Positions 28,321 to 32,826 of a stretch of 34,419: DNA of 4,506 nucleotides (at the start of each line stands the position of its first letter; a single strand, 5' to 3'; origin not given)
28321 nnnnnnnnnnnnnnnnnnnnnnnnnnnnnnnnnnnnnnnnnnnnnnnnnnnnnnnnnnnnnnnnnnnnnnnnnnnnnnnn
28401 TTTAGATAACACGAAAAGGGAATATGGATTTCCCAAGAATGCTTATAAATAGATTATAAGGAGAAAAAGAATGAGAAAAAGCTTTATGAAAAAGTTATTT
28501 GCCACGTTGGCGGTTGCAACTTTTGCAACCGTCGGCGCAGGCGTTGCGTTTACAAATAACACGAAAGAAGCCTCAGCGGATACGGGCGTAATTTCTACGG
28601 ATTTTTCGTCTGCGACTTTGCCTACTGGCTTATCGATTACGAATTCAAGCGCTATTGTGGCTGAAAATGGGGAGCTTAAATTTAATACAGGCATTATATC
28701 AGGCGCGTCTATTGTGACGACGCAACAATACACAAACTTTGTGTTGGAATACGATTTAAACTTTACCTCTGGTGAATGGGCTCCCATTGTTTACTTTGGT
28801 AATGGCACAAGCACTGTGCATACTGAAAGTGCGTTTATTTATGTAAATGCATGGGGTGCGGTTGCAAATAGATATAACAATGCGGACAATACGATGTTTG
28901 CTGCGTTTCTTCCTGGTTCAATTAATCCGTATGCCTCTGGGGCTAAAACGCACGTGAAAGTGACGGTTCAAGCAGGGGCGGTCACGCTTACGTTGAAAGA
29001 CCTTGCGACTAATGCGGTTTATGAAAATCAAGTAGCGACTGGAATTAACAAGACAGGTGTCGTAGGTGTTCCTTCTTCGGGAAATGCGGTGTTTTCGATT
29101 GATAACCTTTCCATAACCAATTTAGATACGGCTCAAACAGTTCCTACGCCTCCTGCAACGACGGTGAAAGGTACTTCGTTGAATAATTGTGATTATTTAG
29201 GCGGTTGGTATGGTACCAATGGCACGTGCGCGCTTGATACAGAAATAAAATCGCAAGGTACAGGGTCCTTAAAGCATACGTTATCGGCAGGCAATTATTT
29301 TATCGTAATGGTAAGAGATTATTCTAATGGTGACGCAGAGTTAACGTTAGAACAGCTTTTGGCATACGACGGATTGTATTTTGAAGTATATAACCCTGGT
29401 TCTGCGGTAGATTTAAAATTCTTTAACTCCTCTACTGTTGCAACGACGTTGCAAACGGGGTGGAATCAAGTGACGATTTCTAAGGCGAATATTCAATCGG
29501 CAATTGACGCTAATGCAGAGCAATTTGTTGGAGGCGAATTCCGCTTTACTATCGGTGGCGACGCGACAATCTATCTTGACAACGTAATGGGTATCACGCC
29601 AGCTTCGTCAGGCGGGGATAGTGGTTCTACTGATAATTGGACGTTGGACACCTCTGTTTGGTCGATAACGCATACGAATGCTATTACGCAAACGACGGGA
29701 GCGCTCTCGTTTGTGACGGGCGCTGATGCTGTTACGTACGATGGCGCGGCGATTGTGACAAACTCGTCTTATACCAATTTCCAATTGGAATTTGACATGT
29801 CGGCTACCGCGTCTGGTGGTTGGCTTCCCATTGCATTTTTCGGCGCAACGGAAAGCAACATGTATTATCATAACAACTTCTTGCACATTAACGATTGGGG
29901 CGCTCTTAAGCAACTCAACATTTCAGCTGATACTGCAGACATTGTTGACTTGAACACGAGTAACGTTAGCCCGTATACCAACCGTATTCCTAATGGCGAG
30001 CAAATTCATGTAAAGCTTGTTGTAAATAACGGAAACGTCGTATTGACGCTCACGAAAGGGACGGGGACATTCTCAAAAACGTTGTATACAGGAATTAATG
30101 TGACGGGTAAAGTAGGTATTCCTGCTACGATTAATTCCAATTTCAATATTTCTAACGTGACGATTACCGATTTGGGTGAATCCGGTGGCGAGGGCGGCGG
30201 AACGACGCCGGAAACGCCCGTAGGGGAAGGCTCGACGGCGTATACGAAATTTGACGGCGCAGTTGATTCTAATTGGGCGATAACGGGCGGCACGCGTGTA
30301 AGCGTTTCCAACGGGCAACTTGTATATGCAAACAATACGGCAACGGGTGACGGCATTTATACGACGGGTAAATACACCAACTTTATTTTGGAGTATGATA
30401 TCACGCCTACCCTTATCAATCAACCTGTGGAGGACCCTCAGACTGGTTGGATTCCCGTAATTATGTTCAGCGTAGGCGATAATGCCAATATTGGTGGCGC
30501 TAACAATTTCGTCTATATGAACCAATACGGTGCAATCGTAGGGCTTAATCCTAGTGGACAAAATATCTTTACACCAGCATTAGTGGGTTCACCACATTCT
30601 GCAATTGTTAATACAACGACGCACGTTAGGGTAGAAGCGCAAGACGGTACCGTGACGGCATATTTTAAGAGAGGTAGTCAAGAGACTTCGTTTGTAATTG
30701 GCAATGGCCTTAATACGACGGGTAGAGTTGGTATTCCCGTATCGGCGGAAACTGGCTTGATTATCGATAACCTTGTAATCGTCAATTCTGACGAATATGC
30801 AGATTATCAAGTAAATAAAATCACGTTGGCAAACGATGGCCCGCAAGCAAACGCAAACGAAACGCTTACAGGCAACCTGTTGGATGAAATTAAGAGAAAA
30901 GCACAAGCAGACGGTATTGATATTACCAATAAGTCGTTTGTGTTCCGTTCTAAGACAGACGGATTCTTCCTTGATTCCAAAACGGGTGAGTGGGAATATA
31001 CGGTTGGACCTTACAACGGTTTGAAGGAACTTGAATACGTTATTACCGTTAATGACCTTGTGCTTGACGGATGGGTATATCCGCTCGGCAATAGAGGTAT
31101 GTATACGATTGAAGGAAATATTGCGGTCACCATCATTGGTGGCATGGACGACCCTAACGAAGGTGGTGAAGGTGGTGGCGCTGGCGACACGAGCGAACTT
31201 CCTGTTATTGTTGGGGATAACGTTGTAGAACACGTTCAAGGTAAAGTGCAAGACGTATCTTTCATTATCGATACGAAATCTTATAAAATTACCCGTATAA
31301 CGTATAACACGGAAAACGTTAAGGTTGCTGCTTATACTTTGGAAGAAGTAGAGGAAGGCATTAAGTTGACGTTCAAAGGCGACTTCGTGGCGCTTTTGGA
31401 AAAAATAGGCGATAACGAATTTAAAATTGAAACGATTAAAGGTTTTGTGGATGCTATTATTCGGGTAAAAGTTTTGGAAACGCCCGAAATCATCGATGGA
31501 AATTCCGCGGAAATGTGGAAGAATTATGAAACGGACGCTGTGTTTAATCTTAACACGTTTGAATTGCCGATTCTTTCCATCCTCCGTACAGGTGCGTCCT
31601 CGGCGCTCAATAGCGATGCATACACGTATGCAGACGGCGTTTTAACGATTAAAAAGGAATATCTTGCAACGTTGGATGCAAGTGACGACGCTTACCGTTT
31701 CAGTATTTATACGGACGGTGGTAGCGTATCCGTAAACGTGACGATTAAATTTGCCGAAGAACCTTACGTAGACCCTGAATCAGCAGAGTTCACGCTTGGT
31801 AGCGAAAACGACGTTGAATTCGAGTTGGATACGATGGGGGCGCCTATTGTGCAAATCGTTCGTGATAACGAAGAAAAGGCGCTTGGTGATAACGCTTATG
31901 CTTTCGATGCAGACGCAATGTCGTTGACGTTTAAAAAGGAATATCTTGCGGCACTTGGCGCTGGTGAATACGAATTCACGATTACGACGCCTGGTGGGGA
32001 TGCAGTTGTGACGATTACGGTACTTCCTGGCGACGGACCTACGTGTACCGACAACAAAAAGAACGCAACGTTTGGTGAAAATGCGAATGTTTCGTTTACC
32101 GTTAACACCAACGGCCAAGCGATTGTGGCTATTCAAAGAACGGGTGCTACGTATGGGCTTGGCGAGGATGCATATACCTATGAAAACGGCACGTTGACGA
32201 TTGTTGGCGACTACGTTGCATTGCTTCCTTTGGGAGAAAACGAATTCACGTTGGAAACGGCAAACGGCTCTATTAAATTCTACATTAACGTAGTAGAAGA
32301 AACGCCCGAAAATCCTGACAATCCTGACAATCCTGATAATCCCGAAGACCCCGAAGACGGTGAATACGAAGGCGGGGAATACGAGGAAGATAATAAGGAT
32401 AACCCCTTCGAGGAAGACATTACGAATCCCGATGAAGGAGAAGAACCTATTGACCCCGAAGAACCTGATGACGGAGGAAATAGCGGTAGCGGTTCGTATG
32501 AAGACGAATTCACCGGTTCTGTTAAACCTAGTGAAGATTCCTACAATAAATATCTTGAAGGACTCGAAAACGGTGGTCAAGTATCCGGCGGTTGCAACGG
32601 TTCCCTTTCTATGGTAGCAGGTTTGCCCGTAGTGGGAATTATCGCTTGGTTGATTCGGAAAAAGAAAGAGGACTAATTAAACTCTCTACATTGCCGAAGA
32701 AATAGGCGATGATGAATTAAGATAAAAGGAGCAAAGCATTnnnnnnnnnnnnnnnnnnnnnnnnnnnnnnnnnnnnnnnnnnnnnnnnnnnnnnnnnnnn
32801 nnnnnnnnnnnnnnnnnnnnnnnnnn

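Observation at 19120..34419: Gram-positive PUL-like locus with unusual gene order and no ATPase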

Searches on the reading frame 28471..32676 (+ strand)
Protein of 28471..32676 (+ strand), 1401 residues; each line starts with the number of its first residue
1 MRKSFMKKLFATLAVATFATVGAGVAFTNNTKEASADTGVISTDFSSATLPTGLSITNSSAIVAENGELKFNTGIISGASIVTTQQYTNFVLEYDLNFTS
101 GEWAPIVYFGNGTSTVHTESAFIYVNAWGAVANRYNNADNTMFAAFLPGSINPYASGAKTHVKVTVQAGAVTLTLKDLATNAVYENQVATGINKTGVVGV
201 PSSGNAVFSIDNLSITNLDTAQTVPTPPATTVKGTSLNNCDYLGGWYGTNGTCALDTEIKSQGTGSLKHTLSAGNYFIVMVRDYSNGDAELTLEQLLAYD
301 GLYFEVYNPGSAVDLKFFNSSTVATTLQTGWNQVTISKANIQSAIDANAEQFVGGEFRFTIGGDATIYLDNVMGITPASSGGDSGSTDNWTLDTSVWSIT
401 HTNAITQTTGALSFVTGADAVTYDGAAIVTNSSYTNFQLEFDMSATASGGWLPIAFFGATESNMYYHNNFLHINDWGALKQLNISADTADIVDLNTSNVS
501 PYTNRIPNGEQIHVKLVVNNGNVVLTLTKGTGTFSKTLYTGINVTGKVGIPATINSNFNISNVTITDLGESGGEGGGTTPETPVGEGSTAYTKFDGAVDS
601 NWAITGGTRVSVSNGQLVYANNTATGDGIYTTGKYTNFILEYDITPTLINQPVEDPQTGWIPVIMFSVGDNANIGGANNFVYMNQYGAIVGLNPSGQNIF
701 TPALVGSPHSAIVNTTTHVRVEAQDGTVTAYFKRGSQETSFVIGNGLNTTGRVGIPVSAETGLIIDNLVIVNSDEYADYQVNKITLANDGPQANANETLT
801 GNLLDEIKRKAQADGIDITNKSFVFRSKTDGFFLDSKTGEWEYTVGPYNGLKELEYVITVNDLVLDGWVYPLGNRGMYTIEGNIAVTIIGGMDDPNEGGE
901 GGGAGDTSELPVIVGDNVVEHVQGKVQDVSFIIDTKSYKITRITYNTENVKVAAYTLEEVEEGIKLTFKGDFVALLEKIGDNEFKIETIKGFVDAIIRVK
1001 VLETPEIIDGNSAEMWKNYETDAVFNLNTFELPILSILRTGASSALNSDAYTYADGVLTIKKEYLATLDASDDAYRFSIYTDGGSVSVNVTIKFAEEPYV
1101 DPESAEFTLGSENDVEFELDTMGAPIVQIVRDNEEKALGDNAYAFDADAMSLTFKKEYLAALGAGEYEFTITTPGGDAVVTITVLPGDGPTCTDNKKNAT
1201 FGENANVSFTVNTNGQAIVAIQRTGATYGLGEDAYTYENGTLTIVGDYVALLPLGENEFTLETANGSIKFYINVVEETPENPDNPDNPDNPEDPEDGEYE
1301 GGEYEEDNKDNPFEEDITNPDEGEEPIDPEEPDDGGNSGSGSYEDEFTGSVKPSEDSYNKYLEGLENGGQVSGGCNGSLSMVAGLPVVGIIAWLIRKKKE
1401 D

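Call 7: search_protein_families(library=pfam, proteins=[window:28471-32676:+], max_evalue=0.01)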
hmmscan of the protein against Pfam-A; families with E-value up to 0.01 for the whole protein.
window:28471-32676:+ (1401 aa): 3 families
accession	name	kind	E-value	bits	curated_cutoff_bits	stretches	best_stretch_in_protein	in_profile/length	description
PF03442.20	CBM_X2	-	1.2e-12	48.2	28.9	2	1101-1179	2-79/83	Carbohydrate binding domain X2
PF06439.18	3keto-disac_hyd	-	1.5e-08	35.4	26.8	0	594-645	6-61/187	3-keto-disaccharide hydrolase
PF07550.17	Shr-like_HID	-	0.0077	17.1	22.3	0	1111-1184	12-81/82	Heme-binding protein Shr-like, Hb-interacting domain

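Call 8: search_protein_families(library=ncbifam, proteins=[window:28471-32676:+], max_evalue=0.01)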
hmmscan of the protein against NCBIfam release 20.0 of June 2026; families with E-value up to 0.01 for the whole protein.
window:28471-32676:+ (1401 aa): 0 families

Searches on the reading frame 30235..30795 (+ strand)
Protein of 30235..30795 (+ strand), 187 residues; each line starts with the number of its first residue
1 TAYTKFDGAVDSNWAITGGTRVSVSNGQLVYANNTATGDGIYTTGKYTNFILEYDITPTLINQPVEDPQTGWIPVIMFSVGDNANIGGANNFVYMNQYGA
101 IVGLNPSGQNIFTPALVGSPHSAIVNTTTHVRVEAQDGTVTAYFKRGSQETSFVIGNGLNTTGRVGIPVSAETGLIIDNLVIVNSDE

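Call 79: predict_structure(alignment_id=A2)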
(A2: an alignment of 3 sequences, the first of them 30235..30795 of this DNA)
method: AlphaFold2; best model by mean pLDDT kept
length: 187 residues; sequences in the alignment: 3
mean_pLDDT: 68.7   pTM: 0.74
mean pLDDT of the five models: 68.7, 62.2, 60.3, 56.5, 56.1
residues with pLDDT >= 90: 4; 70-90: 87; 50-70: 77; < 50: 19
segments of 3 or more residues with pLDDT < 50: 67-70, 106-112, 114-116, 118-120
pLDDT, mean of each block of 10 residues (from residue 1): 59 64 62 56 76 84 53 75 63 75 55 48 78 84 85 71 69 75 72
secondary structure, 60 per line:
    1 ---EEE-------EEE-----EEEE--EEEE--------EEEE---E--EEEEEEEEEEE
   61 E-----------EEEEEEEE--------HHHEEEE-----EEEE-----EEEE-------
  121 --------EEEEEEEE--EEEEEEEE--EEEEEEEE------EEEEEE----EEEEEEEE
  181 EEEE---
elements in order: E4-6 E14-16 E22-25 E28-31 E40-43 E50-61 E73-80 E92-95 E101-104 E110-113 E129-136 E139-146 E149-156 E163-168 E173-184

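Call 81: fold_search(model_id=the predicted structure, library=pdb)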
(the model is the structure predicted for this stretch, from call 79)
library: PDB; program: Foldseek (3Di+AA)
matches with E <= 10: 1656; with E <= 0.001: 96
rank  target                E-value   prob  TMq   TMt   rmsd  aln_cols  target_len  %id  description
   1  8wok_B                1.8e-05  1.00  0.57  0.40   5.6       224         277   11  Crystal structure of PL7 family alginate lyase AlyMc (released 2024-10-16)
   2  3u1x_B                3.1e-05  1.00  0.49  0.43   8.2       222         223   14  Crystal structure of a putative glycosyl hydrolase (BDI_1869) from Parabacteroides distasonis ATCC 8503 at 1.70 A reso (released 2011-10-26)
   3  3whu_A                3.4e-05  1.00  0.50  0.43   7.4       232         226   15  Crystal structure of ERGIC-53/MCFD2, Calcium/Man2-bound form (released 2014-01-15)
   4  8wok_A                3.6e-05  1.00  0.57  0.40   5.7       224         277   12  Crystal structure of PL7 family alginate lyase AlyMc (released 2024-10-16)
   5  4ygc_A                4.0e-05  1.00  0.46  0.39   9.5       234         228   11  Crystal structure of ERGIC-53/MCFD2, monoclinic calcium-bound form 1 (released 2016-04-06)
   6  7w12_A                6.1e-05  1.00  0.51  0.22   4.9       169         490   12  Complex structure of alginate lyase AlyB-OU02 with G9 (released 2022-11-16)
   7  3lcp_A                6.4e-05  1.00  0.49  0.41   7.0       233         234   13  Crystal structure of the carbohydrate recognition domain of LMAN1 in complex with MCFD2 (released 2010-01-26)
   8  3u1x_A                6.8e-05  1.00  0.49  0.44   8.1       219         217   14  Crystal structure of a putative glycosyl hydrolase (BDI_1869) from Parabacteroides distasonis ATCC 8503 at 1.70 A reso (released 2011-10-26)
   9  2dur_A                7.2e-05  1.00  0.49  0.39   7.6       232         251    9  Crystal structure of VIP36 exoplasmic/lumenal domain, Ca2+/Man2-bound form (released 2007-07-24)
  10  4ozx                  7.5e-05  1.00  0.49  0.34   5.6       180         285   12  Crystal Structure of the alginate lyase from Klebsiella pneumoniae (released 2015-03-04)
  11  8jp4_A                8.0e-05  1.00  0.51  0.33   7.2       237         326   13  Cryo-EM structure of the head region of full-length ERGIC-53 with MCFD2 (form A) (released 2024-04-17)
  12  5vid_E                8.0e-05  1.00  0.45  0.25   6.9       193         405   11  Receptor binding domain of BoNT/B in complex with mini-protein binder Bot.0671.2 (released 2017-09-20)
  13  4gkx_A                8.0e-05  1.00  0.45  0.39  10.0       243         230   10  Crystal structure of a carbohydrate-binding domain (released 2013-06-05)
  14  2duq_A                8.4e-05  1.00  0.48  0.39   7.7       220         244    9  Crystal structure of VIP36 exoplasmic/lumenal domain, Ca2+/Man-bound form (released 2007-07-24)
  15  3wht_A                9.3e-05  1.00  0.48  0.44   7.0       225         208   11  Crystal structure of ERGIC-53/MCFD2, Calcium-free form (released 2014-01-15)
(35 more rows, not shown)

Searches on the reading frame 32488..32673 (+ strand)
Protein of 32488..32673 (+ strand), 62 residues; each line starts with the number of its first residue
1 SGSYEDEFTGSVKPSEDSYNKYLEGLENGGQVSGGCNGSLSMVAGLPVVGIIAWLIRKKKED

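Call 49: search_protein_families(library=ncbifam, proteins=[window:32488-32673:+], max_evalue=10)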
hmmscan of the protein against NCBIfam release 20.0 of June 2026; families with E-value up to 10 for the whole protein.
seq(62 aa): 1 family
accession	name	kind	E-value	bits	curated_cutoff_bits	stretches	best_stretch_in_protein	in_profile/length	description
NF045522.1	MXAN_2561_fam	equivalog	0.094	12.2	150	1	27-59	270-303/304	MXAN_2561 family MXYO-CTERM-anchored protein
